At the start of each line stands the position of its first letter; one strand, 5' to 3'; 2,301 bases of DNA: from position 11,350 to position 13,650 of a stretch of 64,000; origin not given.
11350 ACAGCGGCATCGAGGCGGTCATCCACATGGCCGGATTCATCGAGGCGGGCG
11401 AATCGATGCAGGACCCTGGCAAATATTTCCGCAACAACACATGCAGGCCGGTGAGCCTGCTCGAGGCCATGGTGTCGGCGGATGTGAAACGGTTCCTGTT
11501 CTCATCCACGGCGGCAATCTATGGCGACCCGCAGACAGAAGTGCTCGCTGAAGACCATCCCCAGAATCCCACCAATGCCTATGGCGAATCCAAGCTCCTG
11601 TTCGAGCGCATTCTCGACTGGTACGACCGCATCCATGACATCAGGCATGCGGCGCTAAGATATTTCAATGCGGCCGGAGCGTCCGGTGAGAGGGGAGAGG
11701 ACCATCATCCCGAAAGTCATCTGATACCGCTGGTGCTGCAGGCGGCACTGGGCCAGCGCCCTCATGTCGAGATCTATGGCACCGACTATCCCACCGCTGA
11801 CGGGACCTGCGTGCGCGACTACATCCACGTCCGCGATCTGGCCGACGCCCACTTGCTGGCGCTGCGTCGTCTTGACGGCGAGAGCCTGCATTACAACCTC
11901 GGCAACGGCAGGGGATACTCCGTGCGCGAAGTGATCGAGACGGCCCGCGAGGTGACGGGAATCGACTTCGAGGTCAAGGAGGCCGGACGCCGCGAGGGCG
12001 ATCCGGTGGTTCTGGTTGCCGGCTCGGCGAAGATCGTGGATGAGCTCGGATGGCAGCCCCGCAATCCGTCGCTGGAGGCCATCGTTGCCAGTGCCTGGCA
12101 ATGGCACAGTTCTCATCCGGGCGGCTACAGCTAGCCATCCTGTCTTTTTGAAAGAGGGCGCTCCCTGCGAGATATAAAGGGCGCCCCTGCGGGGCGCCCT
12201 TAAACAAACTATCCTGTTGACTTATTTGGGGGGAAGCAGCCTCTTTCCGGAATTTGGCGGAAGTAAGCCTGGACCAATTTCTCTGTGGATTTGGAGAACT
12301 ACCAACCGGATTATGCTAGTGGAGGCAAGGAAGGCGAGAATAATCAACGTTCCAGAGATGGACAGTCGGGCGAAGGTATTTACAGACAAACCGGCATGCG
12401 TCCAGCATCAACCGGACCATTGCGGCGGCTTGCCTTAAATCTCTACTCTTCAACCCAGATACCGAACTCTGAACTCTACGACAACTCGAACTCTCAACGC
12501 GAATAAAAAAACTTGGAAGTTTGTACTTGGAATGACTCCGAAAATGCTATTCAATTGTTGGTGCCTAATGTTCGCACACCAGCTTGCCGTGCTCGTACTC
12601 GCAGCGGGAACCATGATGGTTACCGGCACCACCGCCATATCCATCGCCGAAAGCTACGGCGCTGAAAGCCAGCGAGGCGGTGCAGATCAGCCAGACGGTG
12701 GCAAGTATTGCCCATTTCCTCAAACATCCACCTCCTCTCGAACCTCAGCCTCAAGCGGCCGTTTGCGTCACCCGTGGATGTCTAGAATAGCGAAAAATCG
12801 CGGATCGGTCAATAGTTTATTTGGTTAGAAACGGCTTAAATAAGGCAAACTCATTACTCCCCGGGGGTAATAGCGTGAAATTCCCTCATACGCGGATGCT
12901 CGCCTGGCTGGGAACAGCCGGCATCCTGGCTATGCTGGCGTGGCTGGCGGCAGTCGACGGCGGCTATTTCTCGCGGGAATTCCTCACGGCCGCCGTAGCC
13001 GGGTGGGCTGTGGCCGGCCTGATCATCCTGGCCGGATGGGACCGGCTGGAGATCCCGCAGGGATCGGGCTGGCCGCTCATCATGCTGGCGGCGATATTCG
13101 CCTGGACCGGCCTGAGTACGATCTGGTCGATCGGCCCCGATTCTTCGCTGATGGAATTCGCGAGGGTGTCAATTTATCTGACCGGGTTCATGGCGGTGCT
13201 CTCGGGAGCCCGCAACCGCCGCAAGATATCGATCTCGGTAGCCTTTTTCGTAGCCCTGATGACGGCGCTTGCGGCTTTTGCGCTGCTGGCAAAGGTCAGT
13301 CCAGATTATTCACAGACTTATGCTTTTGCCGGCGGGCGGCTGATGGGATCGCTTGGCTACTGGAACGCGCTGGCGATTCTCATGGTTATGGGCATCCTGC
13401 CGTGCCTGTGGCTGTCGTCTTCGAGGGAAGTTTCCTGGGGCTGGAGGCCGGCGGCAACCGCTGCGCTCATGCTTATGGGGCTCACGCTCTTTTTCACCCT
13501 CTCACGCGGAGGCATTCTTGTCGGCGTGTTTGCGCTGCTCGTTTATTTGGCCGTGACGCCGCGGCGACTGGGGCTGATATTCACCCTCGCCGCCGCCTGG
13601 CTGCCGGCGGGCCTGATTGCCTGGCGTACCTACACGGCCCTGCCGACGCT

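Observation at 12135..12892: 750-bp low-coding intergenic region with an unannotated 52-aa signal-peptide peptide gene and heptamer repeats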

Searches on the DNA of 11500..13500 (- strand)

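Call 3: search_rna_families(source=window, start=11500, end=13500, threshold=evalue, max_evalue=10, show_alignments=3)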
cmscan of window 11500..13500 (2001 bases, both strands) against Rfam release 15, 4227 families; matches with E-value up to 10: 2.
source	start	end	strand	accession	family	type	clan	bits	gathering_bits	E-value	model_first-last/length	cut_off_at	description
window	12638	12687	-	RF01014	mir-1306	Gene; miRNA;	-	16.2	70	4.6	1-72/72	no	mir-1306 microRNA precursor family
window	12191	12215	+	RF01792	eiav_FSE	Cis-reg; frameshift_element;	-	12.8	40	9.3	1-35/35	no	ribosomal frameshift site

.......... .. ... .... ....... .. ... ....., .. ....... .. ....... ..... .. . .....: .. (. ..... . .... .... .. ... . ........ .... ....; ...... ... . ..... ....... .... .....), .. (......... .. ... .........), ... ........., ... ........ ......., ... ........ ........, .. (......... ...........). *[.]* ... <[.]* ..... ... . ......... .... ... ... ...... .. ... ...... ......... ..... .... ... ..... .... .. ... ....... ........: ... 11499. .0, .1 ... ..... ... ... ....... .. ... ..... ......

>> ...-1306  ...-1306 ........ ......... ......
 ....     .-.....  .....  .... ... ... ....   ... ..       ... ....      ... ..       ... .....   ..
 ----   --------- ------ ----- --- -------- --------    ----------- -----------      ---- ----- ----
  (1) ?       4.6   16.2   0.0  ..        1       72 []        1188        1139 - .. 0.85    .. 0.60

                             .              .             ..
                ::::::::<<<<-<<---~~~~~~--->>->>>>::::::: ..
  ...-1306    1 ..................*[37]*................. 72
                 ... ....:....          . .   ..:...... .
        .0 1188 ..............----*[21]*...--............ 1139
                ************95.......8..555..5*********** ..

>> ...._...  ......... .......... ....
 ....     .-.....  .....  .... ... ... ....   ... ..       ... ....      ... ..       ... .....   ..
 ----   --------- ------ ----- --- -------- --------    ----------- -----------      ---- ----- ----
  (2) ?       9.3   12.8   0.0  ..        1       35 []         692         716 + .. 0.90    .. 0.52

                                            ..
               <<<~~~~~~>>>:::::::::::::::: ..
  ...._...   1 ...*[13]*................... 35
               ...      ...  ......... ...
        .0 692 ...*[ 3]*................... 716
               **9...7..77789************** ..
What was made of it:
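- On Any Rfam RNA family: cmscan of 11500-13500 at E<=10 gave only two chance-level hits: mir-1306 at 16 bits and an EIAV frameshift site at 13 bits (call 3).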

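Call 59: build_rna_model(alignment_id=A7)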
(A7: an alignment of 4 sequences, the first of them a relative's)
Model R1 built from alignment A7 (4 sequences, 203 columns); structure: RNAalifold consensus.
model positions 188; base pairs 51; branch points 1; effective number of sequences 1.32; information 0.59 bits per position. Calibrated on 0.2 Mb of random sequence (short: E-values are rough).
structure used (alignment columns):
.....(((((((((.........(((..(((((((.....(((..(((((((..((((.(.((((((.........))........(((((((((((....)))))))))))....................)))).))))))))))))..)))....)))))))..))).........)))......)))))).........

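Call 60: search_with_rna_model(model_id=R1, sources=[window, L012, L005, L011, L017, L014, L007, L008, L002, L015, L016, L009], max_evalue=1, show_alignments=8, make_alignment=true)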
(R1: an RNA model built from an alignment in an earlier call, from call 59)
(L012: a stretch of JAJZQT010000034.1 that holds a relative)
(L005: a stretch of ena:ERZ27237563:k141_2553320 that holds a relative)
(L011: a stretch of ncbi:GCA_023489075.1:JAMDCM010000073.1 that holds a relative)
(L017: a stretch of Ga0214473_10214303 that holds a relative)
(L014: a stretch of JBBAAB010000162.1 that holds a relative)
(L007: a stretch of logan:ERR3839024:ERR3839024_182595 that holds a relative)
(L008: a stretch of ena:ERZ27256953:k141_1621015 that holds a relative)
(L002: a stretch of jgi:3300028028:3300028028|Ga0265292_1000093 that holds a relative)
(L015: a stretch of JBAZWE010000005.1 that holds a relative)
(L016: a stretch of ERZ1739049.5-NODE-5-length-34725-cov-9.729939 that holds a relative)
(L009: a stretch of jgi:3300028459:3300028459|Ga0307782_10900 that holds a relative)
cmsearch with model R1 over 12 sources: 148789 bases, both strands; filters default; matches with E-value up to 1: 9.
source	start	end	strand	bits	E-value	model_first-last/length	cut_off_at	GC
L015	4222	4408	+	196.4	2e-44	1-188/188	no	0.46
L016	4195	4382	+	195.7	2.9e-44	1-188/188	no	0.47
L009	134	322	+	188.9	1.2e-42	1-188/188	no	0.44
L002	10211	10410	+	187.3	2.9e-42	1-188/188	no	0.47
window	12326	12503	-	32.8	9.3e-06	1-188/188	no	0.51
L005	3473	3658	+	31.7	1.7e-05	1-188/188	no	0.49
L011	10221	10398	+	29.5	5.8e-05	1-188/188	no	0.5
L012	3546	3730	+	27.5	0.00017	1-188/188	no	0.52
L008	1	94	+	26.6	0.00027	90-188/188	5'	0.4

Alignment A8: 9 matches aligned to the model, 281 columns, each read 5' to 3' on its own strand. Consensus structure (alignment columns), stored with it:
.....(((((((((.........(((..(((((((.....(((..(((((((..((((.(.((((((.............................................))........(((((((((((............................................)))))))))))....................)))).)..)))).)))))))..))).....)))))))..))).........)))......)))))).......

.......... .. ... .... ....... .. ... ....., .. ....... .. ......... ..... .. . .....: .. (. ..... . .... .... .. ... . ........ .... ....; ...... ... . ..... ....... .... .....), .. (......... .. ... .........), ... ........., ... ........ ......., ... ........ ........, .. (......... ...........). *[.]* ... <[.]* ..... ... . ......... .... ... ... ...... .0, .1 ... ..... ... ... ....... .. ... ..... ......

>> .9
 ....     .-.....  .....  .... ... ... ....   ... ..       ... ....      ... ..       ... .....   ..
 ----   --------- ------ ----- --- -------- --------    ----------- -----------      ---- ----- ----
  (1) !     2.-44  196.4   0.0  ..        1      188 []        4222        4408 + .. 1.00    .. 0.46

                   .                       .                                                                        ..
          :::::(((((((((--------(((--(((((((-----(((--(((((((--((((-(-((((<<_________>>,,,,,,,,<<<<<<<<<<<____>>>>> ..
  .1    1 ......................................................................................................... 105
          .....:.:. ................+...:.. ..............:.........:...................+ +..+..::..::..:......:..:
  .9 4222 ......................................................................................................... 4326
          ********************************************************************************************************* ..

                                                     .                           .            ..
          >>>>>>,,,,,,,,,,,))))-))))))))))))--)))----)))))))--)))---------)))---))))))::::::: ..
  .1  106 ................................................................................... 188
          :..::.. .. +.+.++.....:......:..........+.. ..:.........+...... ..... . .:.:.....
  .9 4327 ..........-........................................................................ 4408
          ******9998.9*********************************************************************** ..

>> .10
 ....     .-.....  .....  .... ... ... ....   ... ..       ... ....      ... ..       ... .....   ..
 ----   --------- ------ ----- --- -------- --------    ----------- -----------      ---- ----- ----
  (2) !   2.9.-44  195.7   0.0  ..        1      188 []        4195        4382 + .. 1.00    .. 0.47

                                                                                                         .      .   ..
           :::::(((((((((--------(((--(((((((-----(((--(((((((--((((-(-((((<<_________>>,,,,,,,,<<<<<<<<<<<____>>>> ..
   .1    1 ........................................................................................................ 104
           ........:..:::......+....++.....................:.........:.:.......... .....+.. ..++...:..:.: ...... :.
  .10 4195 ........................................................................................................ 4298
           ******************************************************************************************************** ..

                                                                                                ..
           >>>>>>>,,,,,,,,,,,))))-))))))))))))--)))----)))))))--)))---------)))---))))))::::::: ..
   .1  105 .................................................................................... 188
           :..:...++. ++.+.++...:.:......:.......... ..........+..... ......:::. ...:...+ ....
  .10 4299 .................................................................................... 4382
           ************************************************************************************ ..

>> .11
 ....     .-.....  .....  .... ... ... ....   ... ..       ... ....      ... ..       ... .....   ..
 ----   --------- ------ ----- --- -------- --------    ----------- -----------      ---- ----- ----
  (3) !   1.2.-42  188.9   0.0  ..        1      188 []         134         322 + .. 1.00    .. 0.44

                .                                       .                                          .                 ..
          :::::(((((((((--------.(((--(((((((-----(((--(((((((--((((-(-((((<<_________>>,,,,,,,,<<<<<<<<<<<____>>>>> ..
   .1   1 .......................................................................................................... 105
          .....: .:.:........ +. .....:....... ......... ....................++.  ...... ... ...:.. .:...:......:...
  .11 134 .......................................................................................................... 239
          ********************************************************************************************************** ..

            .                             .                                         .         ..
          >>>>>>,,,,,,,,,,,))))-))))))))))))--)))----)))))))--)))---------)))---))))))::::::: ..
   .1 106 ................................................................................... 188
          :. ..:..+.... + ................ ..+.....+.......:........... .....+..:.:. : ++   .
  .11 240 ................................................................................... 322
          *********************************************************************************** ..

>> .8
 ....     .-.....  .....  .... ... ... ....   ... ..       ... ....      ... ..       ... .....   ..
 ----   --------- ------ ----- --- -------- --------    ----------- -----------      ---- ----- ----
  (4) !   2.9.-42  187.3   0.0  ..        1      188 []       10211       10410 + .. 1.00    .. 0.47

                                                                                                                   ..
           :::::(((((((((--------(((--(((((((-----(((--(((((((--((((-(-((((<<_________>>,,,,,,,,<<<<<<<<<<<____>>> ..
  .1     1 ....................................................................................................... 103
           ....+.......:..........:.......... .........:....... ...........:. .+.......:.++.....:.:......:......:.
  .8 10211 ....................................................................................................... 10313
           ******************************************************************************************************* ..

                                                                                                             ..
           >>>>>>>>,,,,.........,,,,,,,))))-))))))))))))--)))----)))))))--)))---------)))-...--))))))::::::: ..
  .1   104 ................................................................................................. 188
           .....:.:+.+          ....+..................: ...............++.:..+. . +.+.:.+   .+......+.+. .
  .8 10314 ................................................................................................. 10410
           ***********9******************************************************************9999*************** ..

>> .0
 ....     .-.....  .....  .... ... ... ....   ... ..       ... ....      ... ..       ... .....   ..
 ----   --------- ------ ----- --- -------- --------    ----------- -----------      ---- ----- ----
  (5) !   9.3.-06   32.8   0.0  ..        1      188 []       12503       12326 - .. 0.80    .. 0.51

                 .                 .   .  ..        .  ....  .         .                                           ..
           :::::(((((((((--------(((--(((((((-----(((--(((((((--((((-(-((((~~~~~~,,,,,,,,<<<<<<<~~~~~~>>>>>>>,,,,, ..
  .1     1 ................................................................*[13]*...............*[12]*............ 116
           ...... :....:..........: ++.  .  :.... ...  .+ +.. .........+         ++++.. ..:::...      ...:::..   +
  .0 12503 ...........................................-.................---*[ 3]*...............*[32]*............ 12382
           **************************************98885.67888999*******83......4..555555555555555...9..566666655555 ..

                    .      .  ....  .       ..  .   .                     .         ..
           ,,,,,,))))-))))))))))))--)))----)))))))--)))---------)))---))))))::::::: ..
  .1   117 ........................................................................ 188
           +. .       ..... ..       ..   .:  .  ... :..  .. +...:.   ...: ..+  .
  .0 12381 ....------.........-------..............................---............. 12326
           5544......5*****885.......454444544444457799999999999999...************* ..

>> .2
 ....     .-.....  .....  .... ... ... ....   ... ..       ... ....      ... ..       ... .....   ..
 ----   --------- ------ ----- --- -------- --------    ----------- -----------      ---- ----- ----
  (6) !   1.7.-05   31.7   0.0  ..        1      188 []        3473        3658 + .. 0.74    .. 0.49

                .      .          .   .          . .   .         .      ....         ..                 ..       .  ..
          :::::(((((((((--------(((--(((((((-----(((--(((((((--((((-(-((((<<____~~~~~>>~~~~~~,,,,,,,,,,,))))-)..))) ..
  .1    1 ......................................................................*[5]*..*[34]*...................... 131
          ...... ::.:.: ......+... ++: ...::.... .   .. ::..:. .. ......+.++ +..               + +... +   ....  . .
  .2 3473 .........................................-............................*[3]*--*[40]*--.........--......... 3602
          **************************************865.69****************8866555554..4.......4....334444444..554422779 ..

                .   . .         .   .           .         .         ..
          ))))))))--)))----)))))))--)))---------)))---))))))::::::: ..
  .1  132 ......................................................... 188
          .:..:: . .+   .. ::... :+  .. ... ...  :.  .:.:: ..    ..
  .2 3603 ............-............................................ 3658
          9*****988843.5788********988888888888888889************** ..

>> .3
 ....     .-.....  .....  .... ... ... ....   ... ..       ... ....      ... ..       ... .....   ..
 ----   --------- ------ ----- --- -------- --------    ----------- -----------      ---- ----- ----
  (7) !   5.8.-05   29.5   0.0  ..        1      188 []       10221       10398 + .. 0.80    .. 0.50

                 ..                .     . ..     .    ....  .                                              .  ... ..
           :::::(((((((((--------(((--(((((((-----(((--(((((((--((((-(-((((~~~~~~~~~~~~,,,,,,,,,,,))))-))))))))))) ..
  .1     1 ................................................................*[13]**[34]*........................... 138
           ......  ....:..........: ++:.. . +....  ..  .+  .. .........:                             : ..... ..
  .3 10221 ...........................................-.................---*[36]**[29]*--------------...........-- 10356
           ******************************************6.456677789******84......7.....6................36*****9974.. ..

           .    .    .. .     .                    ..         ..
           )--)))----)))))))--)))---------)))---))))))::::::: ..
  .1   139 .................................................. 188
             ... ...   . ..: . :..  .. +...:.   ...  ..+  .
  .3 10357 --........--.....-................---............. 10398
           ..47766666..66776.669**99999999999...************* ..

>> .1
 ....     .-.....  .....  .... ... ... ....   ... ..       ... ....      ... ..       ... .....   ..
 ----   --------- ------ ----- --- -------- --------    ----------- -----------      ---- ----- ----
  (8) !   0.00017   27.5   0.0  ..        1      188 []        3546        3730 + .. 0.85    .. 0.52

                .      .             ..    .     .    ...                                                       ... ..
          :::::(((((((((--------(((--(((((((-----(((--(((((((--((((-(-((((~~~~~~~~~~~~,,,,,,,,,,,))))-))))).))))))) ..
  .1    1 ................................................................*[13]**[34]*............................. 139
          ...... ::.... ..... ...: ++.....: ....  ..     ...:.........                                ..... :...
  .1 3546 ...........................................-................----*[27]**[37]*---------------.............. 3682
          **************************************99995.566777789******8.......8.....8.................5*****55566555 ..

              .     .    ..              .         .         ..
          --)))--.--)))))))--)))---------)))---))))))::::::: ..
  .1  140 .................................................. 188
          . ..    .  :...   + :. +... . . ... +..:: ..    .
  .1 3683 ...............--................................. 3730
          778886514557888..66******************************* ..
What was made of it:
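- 12297..12567 (-): About 270-nt imperfect hairpin (structured 3'UTR) whose basal helix starts at the stop codon. A covariance model built from clade B aligns over its full length to window 12326-12503 (32.8 bits, E about 1e-5, call 60).
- Tried and rejected: A covariance model was used instead (calls 59, 60).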
